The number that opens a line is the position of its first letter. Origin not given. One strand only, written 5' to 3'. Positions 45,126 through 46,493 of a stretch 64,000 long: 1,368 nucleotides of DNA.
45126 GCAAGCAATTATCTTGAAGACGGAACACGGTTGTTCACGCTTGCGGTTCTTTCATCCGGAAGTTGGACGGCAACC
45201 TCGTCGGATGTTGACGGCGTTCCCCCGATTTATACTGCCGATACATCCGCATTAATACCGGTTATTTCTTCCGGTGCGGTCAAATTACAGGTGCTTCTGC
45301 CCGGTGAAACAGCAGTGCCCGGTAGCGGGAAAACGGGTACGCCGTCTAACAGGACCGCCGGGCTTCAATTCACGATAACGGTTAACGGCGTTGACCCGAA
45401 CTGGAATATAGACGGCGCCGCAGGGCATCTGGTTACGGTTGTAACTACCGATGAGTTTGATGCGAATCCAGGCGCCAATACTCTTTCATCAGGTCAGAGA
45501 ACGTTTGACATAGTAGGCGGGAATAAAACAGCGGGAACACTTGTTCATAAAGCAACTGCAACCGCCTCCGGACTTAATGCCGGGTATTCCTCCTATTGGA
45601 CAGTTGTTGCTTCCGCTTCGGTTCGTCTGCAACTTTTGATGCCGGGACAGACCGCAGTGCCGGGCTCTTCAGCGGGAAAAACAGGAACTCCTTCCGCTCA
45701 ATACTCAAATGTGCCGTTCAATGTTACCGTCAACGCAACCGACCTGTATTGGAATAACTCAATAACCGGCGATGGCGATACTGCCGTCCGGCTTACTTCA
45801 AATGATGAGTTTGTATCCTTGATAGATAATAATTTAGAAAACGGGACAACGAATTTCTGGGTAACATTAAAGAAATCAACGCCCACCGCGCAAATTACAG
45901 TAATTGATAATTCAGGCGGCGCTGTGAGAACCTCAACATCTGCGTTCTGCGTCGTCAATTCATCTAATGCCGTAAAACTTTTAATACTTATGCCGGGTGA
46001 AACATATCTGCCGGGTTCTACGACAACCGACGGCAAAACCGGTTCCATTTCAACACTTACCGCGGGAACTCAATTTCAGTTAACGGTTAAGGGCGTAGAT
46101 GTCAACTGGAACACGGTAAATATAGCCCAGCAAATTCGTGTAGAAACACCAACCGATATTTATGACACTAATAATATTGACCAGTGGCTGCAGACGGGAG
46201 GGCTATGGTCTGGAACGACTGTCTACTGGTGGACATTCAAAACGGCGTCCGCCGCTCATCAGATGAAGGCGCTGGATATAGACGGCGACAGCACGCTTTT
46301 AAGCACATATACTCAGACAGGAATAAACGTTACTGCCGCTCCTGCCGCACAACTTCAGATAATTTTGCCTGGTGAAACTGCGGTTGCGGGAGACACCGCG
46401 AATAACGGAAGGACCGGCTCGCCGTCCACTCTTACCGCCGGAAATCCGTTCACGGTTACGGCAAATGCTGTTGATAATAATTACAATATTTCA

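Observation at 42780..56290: A second array of ~37 modules with a striking, near-invariant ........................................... motif that I cannot assign to a named domain family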

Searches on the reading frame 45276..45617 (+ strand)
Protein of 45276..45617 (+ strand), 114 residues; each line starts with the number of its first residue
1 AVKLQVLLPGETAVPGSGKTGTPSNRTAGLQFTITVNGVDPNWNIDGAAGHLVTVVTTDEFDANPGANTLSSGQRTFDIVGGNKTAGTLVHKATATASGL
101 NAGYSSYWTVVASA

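Call 32: find_related_loci(query=A2, collection=genome_contigs, flank=3000)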
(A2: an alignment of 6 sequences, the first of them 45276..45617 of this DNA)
Query A2 (114 aa) in genome_contigs; peptide patterns used: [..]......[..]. (x = any residue, [..] = any of these).
203 stretches matched a pattern; 70 encode a relative of the query (tblastn E <= 1e-3); 66 distinct loci.
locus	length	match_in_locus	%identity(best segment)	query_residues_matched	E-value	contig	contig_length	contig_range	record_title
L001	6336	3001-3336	71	1-113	2e-45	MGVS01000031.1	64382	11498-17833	MAG: Elusimicrobia bacterium RIFOXYD2_FULL_34_15 rifoxyd2_full_scaffold_198, whole genome shotgun sequence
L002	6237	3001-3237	63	1-79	8e-27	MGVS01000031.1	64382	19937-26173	MAG: Elusimicrobia bacterium RIFOXYD2_FULL_34_15 rifoxyd2_full_scaffold_198, whole genome shotgun sequence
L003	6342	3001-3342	48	1-112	5e-25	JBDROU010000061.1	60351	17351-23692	MAG: bacterium isolate MEGAHIT-group-1.972 k141_9329767, whole genome shotgun sequence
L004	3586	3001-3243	62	1-79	1e-24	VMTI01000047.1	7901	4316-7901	MAG: bacterium isolate 01_128 k141_984996, whole genome shotgun sequence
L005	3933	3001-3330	52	1-113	2e-23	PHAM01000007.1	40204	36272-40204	MAG: Elusimicrobia bacterium HGW-Elusimicrobia-2 bjp_ig2157_scaffold_271, whole genome shotgun sequence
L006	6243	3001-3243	53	1-79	3e-23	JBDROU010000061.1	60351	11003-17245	MAG: bacterium isolate MEGAHIT-group-1.972 k141_9329767, whole genome shotgun sequence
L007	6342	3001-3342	47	2-114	3e-22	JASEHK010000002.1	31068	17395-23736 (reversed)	MAG: Endomicrobiia bacterium isolate Yes70-21 NODE_2_length_31068_cov_4.662948, whole genome shotgun sequence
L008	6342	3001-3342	49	1-112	4e-21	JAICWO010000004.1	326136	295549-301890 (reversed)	MAG: Gemmatimonadaceae bacterium isolate LS_FP_2_bin.53 k141_584601_length_326136_cov_27.2990, whole genome shotgun sequ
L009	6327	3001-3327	42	2-111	2e-19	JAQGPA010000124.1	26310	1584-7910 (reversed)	MAG: Pedosphaera sp. isolate RYN_627 scaffold_867626, whole genome shotgun sequence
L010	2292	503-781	52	2-98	2e-19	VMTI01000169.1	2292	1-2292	MAG: bacterium isolate 01_128 k141_577332, whole genome shotgun sequence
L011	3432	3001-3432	47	3-103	4e-19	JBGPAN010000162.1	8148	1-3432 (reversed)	MAG: Bacteroidota bacterium isolate OBJ_0618_130150_128 k141_3728133_length_8148_cov_11.0000, whole genome shotgun seque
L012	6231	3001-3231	48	3-77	2e-18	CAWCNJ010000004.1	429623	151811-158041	MAG: Endomicrobiales bacterium isolate MFD09286.bin.2.87 genome assembly, contig: contig_44710, whole genome shotgun seq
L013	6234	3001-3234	48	3-79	6e-18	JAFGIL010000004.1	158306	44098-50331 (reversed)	MAG: Endomicrobiales bacterium isolate Zod_Metabat.202 k87_282769, whole genome shotgun sequence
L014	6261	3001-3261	46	2-88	1e-17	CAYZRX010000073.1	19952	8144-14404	MAG TPA_asm: uncultured Ignavibacteriaceae bacterium isolate SRP214966_co4_379 genome assembly, contig: NODE_2196_length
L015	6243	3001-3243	48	1-79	2e-17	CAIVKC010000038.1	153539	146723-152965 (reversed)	MAG: uncultured Bacteroidetes bacterium isolate AlinenLipids_bin-6607 genome assembly, contig: bin-6607:38/69, whole gen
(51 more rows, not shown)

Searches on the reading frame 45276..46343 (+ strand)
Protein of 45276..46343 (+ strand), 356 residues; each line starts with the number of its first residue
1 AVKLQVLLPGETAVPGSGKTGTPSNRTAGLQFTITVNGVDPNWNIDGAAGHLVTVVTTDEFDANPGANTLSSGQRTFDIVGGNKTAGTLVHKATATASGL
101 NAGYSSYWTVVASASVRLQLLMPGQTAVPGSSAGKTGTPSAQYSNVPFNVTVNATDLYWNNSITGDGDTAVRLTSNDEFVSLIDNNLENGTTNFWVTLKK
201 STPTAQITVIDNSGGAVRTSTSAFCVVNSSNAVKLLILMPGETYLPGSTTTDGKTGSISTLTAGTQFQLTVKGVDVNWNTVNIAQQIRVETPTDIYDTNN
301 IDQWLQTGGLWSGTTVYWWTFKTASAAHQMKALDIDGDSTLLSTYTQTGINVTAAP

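Call 81: search_dna_similar(query=window:45276-46343:+, collection=phages, mode=protein, max_evalue=0.001, max_rows=8)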
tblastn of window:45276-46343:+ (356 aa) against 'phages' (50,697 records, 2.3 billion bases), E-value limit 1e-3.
No match.

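Call 82: search_dna_similar(query=window:45276-46343:+, collection=plasmids, mode=protein, max_evalue=0.001, max_rows=8)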
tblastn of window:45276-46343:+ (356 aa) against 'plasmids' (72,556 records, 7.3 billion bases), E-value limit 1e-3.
No match.
